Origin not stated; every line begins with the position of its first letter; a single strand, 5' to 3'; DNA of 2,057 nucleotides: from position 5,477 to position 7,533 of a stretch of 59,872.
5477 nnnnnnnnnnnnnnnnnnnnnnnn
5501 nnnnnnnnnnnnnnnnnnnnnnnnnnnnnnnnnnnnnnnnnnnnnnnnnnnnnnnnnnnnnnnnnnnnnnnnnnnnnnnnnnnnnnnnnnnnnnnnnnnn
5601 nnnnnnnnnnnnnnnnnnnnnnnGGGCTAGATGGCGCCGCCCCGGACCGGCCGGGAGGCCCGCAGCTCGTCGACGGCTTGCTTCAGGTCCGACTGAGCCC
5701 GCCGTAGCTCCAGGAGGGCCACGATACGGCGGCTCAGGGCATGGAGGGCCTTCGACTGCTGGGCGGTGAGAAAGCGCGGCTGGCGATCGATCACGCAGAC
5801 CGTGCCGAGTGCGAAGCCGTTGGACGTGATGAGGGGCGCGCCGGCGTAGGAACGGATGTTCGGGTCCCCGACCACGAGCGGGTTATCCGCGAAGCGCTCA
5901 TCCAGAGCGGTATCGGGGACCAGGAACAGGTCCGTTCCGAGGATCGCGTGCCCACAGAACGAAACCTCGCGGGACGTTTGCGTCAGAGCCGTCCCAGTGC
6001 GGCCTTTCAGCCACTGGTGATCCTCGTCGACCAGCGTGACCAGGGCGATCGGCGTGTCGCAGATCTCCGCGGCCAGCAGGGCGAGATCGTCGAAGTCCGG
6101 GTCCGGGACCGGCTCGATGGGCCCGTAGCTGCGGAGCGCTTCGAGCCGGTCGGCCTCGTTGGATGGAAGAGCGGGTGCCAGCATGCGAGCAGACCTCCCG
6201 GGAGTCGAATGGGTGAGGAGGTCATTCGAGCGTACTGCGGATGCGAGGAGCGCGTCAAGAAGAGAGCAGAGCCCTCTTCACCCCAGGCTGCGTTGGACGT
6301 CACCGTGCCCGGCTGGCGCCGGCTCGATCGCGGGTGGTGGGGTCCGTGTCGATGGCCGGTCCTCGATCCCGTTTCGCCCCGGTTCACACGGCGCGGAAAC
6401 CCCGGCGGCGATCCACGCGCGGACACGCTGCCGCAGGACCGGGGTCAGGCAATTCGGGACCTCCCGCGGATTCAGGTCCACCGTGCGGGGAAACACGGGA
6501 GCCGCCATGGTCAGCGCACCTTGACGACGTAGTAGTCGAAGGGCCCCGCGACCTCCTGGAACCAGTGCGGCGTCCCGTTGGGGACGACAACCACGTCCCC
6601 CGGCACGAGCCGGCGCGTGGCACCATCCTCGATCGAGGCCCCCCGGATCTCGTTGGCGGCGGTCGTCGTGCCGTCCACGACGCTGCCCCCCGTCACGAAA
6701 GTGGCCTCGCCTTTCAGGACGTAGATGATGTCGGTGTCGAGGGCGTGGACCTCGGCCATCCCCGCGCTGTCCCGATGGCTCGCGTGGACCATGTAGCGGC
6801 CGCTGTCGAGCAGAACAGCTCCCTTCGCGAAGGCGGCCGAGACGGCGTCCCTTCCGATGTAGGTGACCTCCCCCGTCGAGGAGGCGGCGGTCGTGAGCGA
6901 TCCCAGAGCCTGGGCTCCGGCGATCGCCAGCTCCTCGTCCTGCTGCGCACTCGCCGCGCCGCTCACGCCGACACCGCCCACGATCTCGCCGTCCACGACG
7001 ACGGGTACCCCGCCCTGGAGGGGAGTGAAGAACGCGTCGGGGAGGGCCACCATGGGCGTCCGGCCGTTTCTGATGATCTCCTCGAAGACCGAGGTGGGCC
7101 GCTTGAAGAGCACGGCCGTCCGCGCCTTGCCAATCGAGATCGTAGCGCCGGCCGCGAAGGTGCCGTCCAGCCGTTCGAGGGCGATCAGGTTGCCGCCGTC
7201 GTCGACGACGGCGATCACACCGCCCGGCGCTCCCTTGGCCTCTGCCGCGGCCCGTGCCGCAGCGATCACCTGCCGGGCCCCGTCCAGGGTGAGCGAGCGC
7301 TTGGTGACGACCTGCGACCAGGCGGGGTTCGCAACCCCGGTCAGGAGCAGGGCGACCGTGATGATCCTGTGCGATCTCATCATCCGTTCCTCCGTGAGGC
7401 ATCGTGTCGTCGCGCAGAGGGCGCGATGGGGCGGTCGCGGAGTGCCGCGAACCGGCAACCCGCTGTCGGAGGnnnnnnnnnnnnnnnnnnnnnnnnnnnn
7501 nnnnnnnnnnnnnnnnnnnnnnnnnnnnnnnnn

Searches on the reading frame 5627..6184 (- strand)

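Call 38: search_protein_families(library=pfam, proteins=[window:5627-6184:-], max_evalue=0.001)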
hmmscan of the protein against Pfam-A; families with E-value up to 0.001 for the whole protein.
window:5627-6184:- (185 aa): 2 families
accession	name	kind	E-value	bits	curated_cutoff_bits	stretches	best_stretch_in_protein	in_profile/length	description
PF01590.32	GAF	-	5.6e-12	46.8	22.4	1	32-154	7-129/133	GAF domain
PF13185.12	GAF_2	-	1.9e-05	25.4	28.6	1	38-157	15-134/136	GAF domain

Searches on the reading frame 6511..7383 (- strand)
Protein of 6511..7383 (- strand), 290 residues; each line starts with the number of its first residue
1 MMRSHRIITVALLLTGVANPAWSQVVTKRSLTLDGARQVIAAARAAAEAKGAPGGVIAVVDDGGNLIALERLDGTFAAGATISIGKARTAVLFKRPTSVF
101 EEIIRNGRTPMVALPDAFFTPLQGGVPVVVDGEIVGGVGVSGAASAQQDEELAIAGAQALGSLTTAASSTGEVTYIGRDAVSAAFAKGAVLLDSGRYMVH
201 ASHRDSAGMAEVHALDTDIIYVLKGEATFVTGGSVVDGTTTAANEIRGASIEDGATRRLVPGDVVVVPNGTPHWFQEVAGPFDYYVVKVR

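Call 38: search_protein_families(library=pfam, proteins=[window:6511-7383:-], max_evalue=0.001)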
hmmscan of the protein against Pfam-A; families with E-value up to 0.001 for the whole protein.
window:6511-7383:- (290 aa): 5 families
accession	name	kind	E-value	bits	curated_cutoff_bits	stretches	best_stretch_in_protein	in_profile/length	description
PF03928.20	HbpS-like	-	7.9e-32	110.4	25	1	31-157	1-127/128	Haem degrading protein HbpS-like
PF07883.17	Cupin_2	-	2e-06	27.9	27.2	0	250-278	31-58/70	Cupin domain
PF00190.28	Cupin_1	-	1.3e-05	25.3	22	1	208-276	44-100/151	Cupin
PF13185.12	GAF_2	-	0.00031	21.4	28.6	1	42-153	11-122/136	GAF domain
PF05899.18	Cupin_3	-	0.00034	20.7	23.5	0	252-271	41-60/74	EutQ-like cupin domain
